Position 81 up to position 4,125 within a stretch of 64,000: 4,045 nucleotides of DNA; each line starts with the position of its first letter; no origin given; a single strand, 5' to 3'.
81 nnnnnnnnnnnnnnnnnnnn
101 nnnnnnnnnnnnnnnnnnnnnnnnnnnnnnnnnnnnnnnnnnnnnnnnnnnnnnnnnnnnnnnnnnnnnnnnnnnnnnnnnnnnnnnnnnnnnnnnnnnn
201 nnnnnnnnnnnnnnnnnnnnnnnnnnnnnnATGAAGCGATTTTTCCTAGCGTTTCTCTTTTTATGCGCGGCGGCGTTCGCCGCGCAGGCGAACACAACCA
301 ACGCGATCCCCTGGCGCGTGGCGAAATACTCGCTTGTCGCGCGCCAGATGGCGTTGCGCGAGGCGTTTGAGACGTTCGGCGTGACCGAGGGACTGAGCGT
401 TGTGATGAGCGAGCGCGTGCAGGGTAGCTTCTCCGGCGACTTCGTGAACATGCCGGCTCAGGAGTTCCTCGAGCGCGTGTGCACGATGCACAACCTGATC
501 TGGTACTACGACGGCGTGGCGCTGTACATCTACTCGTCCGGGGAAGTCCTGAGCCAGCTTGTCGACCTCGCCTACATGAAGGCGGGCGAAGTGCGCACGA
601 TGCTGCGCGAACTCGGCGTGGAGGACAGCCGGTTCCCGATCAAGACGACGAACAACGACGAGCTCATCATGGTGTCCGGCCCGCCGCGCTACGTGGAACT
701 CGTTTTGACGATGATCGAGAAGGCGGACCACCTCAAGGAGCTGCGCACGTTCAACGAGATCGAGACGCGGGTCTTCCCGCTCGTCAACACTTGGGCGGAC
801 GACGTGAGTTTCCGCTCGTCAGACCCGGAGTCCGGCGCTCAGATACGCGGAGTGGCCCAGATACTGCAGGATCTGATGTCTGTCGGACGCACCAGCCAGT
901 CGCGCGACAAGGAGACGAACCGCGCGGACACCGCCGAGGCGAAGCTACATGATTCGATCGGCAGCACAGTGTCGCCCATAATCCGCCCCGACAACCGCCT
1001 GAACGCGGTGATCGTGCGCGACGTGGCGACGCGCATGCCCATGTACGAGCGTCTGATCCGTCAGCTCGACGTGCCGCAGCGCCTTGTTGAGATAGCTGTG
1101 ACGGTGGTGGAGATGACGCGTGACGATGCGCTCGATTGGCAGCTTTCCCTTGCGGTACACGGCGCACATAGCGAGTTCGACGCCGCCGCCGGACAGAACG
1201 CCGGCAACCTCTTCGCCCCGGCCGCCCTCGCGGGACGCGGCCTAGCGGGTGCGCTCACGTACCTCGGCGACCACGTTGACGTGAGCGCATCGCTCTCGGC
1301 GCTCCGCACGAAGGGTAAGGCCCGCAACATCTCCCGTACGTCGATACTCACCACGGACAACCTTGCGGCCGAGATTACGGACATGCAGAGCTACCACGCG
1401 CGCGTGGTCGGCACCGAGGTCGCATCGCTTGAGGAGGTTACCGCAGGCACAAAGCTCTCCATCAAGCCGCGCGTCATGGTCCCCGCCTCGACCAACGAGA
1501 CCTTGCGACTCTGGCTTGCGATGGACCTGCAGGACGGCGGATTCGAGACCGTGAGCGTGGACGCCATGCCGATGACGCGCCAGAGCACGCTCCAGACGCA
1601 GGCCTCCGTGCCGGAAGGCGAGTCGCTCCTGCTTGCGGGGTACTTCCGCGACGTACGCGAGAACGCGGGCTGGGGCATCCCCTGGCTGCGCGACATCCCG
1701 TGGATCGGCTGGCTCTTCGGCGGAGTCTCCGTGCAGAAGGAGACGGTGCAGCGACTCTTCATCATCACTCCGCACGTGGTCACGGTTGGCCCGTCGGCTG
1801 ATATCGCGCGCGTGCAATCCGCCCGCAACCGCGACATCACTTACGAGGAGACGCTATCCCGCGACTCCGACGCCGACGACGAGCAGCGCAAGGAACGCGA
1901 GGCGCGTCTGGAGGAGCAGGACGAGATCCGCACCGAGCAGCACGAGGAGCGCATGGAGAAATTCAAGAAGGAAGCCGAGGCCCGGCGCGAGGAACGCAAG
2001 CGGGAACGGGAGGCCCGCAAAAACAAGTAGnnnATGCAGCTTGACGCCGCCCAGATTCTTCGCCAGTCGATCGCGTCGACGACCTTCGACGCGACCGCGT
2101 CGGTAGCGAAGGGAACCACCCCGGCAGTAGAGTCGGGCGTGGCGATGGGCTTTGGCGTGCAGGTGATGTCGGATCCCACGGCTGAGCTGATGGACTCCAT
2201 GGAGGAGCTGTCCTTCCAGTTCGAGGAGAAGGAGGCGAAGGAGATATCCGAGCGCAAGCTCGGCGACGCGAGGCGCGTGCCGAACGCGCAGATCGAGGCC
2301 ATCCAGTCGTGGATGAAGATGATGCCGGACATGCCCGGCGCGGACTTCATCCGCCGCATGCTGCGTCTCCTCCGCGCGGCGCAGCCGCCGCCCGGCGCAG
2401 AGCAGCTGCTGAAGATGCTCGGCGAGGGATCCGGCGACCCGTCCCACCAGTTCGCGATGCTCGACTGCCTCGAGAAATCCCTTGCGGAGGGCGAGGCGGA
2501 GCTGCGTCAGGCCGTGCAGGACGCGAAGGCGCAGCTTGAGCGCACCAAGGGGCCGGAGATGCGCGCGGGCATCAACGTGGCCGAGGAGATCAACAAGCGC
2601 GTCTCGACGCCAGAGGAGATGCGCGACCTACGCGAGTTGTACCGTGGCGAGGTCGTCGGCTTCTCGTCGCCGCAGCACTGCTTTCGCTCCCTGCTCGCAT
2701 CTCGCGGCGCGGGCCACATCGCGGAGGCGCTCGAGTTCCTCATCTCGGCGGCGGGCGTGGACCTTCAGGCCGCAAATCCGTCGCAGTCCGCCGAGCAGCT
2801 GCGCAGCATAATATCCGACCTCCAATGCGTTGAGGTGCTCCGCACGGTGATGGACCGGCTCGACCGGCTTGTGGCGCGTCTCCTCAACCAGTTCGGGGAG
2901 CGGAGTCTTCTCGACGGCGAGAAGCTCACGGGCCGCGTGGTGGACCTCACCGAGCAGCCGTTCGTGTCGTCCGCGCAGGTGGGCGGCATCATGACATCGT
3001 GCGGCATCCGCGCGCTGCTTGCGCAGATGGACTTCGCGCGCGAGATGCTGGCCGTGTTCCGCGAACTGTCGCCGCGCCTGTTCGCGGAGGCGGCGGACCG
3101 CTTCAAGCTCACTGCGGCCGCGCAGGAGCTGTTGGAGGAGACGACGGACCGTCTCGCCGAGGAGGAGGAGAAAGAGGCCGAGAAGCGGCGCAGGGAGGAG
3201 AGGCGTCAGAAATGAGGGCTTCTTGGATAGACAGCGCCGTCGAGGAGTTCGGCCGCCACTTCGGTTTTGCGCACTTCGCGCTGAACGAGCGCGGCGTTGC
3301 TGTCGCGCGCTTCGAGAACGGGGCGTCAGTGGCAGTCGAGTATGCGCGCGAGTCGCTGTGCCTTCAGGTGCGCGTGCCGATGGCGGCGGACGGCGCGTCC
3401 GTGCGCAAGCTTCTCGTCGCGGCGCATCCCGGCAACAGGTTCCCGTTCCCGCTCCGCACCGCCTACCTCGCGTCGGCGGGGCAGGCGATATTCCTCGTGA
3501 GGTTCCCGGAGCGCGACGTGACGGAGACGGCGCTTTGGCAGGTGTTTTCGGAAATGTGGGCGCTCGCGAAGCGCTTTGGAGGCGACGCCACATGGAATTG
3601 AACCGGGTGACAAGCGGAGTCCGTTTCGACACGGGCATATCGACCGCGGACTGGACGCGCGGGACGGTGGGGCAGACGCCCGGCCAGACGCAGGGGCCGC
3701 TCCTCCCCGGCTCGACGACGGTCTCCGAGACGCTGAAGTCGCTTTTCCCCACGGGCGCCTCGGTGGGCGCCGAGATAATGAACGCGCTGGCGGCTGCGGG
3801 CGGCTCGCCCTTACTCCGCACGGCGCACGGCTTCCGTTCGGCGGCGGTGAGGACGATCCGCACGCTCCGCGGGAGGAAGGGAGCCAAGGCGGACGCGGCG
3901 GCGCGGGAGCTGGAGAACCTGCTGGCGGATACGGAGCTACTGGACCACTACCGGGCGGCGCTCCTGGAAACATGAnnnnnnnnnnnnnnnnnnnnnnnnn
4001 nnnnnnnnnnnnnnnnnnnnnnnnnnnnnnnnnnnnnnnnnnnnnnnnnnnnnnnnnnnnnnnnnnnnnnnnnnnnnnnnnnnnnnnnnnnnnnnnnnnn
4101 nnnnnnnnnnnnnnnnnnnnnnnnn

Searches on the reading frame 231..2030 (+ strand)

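Call 15: search_protein_families(library=pfam, proteins=[window:231-2030:+], max_evalue=0.01)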
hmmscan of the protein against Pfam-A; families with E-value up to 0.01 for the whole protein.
window:231-2030:+ (599 aa): 3 families
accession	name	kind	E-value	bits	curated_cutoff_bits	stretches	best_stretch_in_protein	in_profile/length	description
PF00263.26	Secretin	-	2.5e-27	96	27.5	1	357-517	1-168/169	Bacterial type II and III secretion system protein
PF03958.22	Secretin_N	-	1.6e-21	76.7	28.2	2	179-284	1-68/69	Bacterial type II/III secretion system short domain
PF21304.2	T3S_SPI-1_N0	-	7.5e-07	29.7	27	1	36-101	2-68/69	SPI-1 type 3 secretion system secretin, N0 domain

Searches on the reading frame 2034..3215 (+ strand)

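Call 15: search_protein_families(library=pfam, proteins=[window:2034-3215:+], max_evalue=0.01)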
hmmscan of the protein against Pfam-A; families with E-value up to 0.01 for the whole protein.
window:2034-3215:+ (393 aa): 2 families
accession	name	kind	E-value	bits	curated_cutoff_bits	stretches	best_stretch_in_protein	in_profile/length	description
PF07201.16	HrpJ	-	2.8e-20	73.7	25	1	62-222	4-164/166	HrpJ-like domain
PF09059.15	TyeA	-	5.7e-12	46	21.1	1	297-373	2-78/81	TyeA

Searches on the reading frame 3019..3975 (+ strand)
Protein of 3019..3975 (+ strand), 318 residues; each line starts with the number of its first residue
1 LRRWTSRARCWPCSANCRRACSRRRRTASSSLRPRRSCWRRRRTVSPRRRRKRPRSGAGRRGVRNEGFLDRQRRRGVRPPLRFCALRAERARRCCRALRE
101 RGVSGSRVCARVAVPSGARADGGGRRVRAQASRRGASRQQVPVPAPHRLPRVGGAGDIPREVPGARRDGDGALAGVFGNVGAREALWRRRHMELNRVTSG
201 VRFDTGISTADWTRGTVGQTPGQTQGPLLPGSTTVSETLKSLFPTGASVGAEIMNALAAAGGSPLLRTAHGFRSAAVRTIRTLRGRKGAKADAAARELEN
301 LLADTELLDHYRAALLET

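Call 15: search_protein_families(library=pfam, proteins=[window:3019-3975:+], max_evalue=0.01)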
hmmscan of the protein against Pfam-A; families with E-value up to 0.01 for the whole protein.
window:3019-3975:+ (318 aa): 1 family
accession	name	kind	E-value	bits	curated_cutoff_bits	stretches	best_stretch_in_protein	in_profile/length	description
PF09474.15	Type_III_YscX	-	0.0006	20.5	25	1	226-316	25-118/119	Type III secretion system YscX (type_III_YscX)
